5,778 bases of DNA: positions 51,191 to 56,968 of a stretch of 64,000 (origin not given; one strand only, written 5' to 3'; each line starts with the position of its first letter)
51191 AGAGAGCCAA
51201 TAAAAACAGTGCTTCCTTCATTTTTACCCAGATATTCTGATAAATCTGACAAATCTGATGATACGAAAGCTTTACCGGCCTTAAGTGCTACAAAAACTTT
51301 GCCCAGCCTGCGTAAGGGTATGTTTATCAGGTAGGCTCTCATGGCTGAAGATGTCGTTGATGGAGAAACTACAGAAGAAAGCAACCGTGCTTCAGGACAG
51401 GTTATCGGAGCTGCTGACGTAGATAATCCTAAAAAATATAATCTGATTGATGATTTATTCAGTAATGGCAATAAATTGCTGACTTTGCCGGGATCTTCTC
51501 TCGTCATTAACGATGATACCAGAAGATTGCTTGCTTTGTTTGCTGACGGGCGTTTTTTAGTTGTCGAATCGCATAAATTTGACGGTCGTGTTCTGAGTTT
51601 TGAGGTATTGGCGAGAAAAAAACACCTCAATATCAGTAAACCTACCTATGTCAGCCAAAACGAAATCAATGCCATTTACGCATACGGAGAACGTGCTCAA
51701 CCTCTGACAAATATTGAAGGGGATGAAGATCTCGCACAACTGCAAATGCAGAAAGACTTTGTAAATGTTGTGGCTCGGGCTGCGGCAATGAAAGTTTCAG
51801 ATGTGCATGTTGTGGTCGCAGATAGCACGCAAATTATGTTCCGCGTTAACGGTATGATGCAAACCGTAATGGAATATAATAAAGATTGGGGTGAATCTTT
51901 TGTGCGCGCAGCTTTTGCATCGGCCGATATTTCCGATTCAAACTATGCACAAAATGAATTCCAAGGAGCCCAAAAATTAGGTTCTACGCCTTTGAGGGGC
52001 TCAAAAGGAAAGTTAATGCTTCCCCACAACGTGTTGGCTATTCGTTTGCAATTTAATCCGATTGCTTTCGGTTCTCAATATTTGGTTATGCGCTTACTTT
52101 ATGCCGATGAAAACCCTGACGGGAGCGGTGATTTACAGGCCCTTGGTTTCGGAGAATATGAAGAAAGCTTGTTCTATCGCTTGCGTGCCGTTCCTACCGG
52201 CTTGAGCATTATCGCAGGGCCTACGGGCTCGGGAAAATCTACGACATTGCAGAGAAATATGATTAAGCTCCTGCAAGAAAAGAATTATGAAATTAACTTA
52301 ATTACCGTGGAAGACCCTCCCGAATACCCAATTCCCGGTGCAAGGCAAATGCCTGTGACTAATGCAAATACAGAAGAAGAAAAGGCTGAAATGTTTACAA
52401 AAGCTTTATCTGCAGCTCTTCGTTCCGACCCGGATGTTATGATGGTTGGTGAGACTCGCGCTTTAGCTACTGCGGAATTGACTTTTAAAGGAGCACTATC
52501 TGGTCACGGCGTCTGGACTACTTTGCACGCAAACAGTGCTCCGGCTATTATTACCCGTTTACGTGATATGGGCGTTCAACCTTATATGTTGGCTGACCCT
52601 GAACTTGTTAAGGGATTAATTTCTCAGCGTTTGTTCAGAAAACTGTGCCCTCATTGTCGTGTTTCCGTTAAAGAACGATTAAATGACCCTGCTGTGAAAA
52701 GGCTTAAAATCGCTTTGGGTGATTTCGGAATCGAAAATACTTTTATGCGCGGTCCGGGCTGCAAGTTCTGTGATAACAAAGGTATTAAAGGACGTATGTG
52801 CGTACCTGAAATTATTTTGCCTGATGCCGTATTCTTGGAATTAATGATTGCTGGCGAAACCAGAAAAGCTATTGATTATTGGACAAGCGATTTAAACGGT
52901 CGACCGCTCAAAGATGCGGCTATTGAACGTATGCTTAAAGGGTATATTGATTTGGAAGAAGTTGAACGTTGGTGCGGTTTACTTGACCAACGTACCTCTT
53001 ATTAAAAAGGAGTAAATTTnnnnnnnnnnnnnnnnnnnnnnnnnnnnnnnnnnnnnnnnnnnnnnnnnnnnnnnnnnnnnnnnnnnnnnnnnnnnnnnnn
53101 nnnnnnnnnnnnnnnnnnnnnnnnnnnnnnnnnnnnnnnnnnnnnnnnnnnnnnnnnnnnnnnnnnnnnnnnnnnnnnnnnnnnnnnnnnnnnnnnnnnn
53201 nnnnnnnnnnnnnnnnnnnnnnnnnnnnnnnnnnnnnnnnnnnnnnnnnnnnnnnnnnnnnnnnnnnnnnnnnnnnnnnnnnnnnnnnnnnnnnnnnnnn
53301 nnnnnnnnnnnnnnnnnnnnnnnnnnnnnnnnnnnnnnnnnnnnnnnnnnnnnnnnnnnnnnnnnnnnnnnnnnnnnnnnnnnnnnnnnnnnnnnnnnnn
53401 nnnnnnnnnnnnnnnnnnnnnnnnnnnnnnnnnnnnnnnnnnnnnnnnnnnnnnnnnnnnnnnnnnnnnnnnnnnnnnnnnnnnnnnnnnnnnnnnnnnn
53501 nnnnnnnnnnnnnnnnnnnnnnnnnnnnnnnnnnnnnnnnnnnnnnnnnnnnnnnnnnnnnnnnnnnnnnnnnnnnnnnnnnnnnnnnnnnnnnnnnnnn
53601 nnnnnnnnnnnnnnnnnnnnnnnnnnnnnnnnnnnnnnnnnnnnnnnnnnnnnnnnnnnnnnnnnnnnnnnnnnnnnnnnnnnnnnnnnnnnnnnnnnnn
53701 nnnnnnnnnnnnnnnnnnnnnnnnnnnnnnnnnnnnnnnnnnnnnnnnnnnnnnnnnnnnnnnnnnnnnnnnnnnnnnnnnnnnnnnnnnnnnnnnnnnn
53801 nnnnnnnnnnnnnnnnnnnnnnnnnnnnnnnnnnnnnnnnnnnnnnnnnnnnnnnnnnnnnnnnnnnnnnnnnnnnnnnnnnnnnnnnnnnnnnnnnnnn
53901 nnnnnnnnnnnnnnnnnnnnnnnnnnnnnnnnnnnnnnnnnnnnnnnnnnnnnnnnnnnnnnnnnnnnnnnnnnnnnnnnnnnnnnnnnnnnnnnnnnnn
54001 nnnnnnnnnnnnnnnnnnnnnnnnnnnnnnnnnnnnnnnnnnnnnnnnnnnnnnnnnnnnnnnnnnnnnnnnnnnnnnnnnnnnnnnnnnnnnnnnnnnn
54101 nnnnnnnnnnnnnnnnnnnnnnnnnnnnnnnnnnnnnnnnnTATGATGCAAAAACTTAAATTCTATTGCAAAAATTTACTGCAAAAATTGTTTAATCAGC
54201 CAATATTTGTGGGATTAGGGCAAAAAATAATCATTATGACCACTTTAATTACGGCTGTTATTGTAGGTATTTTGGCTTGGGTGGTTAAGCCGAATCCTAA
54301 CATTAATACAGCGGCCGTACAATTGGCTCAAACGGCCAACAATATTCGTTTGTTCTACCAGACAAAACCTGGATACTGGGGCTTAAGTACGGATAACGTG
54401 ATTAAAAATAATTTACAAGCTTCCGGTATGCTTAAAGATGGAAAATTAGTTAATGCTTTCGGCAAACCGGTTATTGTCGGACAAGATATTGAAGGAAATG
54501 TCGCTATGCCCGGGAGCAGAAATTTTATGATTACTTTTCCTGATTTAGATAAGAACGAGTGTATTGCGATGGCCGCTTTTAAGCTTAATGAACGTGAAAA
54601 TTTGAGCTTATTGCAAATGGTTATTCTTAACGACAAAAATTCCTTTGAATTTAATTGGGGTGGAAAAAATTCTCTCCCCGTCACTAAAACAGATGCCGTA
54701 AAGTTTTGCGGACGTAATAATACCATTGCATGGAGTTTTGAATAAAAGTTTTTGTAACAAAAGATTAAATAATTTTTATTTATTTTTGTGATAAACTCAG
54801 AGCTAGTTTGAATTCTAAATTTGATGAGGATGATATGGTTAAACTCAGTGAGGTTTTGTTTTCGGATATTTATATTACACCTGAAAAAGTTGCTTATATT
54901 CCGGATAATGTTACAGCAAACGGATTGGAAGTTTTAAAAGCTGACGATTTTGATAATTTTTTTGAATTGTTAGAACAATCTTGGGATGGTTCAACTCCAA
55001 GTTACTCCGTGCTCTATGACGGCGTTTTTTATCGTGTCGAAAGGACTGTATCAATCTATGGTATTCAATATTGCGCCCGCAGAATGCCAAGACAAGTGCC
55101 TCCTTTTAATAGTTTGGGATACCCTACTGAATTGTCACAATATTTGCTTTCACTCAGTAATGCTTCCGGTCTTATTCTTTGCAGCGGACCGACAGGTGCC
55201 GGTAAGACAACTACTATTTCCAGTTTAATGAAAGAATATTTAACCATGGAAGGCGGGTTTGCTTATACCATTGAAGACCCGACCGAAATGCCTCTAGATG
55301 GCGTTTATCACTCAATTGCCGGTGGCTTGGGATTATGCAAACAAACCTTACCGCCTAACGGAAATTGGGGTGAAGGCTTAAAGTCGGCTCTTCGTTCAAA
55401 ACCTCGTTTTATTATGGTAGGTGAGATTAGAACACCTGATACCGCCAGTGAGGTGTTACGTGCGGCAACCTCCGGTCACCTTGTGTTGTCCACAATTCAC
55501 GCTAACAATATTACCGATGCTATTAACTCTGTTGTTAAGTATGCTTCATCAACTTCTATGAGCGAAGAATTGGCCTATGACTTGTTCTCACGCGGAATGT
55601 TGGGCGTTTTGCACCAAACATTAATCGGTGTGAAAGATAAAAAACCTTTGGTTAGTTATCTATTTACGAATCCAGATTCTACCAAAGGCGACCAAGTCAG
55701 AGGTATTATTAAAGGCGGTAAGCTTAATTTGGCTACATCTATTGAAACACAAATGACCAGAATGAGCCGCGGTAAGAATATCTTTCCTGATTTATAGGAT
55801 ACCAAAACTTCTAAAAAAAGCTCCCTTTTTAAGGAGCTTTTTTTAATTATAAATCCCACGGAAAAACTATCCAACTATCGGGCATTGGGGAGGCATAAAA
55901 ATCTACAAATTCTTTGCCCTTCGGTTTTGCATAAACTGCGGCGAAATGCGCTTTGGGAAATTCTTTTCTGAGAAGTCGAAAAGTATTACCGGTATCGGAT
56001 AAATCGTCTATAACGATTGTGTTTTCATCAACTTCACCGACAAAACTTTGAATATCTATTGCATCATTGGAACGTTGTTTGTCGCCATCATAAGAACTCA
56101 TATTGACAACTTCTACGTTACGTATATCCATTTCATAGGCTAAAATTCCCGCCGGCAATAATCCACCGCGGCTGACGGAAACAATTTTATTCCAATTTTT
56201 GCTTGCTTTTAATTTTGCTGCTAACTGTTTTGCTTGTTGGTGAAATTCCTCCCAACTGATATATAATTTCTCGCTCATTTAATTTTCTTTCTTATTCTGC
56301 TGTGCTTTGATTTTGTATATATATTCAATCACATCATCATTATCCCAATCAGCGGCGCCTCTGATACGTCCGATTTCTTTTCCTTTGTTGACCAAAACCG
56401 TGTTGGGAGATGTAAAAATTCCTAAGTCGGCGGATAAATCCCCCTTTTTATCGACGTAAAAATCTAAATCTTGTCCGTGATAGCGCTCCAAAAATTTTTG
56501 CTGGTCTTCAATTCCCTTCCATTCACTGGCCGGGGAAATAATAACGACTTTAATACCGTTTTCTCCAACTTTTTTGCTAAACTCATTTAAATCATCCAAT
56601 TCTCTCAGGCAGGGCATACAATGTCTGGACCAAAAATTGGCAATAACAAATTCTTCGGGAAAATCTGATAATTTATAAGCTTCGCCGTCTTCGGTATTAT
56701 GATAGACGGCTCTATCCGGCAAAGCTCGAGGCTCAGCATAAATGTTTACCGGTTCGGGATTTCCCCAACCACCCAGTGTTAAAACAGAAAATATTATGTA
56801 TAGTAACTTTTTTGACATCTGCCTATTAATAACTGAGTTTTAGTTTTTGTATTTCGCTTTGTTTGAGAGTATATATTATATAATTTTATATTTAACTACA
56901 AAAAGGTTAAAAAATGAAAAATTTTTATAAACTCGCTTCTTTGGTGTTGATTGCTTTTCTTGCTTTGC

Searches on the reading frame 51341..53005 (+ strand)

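Call 9: search_protein_families(library=pfam, proteins=[window:51341-53005:+], max_evalue=0.01)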
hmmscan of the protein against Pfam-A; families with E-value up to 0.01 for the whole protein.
window:51341-53005:+ (554 aa): 2 families
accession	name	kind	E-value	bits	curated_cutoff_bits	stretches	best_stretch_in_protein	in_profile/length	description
PF00437.27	T2SSE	-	1.3e-65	221.9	24.9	1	138-543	10-370/370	Type II/IV secretion system protein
PF25199.1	nSTAND_NTPase5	-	0.0027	18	34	1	288-324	43-79/145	Novel STAND NTPase 5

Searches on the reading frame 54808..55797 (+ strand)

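Call 9: search_protein_families(library=pfam, proteins=[window:54808-55797:+], max_evalue=0.01)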
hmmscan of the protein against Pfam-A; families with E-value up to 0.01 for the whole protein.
window:54808-55797:+ (329 aa): 5 families
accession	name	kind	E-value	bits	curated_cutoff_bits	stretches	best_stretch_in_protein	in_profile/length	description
PF00437.27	T2SSE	-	5.9e-30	104.6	24.9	1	99-273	120-278/370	Type II/IV secretion system protein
PF13401.12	AAA_22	-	1.4e-05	25.9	27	1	120-180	5-64/130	AAA domain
PF13191.12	AAA_16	-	3.9e-05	24.6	32.6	1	117-227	20-136/167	AAA ATPase domain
PF00931.28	NB-ARC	-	0.002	17.8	23.5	1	113-262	12-167/248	NB-ARC domain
PF20720.3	nSTAND3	-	0.0021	18.2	27.2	1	110-158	7-54/155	Novel STAND NTPase 3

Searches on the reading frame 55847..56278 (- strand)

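Call 9: search_protein_families(library=pfam, proteins=[window:55847-56278:-], max_evalue=0.01)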
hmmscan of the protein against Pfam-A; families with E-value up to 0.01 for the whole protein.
window:55847-56278:- (143 aa): 1 family
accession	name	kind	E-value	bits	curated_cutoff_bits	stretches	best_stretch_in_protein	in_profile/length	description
PF00156.33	Pribosyltran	-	3.5e-16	59.4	26.3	1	9-142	2-152/158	Phosphoribosyl transferase domain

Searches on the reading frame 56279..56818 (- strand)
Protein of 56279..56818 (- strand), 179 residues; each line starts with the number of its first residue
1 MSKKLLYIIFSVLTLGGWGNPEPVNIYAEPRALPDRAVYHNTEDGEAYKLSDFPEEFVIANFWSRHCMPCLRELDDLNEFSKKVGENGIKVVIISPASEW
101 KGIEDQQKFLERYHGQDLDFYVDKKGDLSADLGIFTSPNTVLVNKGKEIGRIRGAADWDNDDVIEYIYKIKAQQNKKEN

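Call 9: search_protein_families(library=pfam, proteins=[window:56279-56818:-], max_evalue=0.01)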
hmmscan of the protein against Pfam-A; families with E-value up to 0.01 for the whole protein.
window:56279-56818:- (179 aa): 5 families
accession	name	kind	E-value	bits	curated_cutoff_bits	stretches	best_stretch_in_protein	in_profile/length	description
PF08534.16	Redoxin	-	1.6e-13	51.1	26.6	1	40-155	13-135/148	Redoxin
PF00578.27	AhpC-TSA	-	1.8e-13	50.9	26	1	41-149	11-121/124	AhpC/TSA family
PF13905.12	Thioredoxin_8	-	6.8e-07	30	27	1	58-149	4-94/94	Thioredoxin-like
PF13098.12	Thioredoxin_2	-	0.00082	20.1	27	1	57-156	7-95/104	Thioredoxin-like domain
PF00085.26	Thioredoxin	-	0.0047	17.3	23.5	0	122-157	58-93/103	Thioredoxin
